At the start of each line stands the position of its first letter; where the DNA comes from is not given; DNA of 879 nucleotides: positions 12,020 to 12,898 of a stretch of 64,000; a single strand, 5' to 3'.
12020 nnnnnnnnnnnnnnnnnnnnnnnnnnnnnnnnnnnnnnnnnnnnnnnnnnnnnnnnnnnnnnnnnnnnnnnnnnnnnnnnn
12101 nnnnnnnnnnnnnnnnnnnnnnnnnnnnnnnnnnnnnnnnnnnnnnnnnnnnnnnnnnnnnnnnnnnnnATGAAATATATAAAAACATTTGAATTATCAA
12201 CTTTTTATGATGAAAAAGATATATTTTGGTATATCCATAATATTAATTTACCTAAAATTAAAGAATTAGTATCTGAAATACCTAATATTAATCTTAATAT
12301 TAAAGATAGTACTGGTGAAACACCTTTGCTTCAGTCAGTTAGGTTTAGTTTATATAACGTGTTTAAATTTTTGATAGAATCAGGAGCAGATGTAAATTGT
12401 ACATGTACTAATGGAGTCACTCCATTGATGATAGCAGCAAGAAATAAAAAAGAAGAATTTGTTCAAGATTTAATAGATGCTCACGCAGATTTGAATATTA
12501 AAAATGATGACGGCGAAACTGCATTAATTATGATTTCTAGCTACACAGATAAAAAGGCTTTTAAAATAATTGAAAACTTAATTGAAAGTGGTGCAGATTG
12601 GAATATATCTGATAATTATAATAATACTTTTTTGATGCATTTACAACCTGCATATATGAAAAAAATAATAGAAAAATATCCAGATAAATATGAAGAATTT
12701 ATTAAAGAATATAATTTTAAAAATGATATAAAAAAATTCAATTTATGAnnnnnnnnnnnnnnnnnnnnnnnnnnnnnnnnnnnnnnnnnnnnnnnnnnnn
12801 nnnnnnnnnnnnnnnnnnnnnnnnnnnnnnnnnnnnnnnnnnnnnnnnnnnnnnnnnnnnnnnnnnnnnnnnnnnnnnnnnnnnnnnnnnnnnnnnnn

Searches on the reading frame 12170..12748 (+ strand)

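Call 50: search_protein_families(library=pfam, proteins=[window:12170-12748:+], max_evalue=0.1)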
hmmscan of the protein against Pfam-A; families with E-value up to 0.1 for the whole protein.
window:12170-12748:+ (192 aa): 5 families
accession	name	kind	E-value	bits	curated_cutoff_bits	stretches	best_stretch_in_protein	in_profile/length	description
PF12796.13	Ank_2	-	5.1e-18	65.9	27.3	2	86-157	1-66/90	Ankyrin repeats (3 copies)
PF00023.36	Ank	-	1.3e-17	63.3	21.1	3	81-113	1-33/33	Ankyrin repeat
PF13637.12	Ank_4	-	2.1e-15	56.9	22.7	2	64-102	12-50/50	Ankyrin repeats (many copies)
PF13857.12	Ank_5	-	9e-15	55.1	27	1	68-120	1-54/56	Ankyrin repeats (many copies)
PF13606.12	Ank_3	-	6.1e-13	48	22.3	2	81-110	1-30/30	Ankyrin repeat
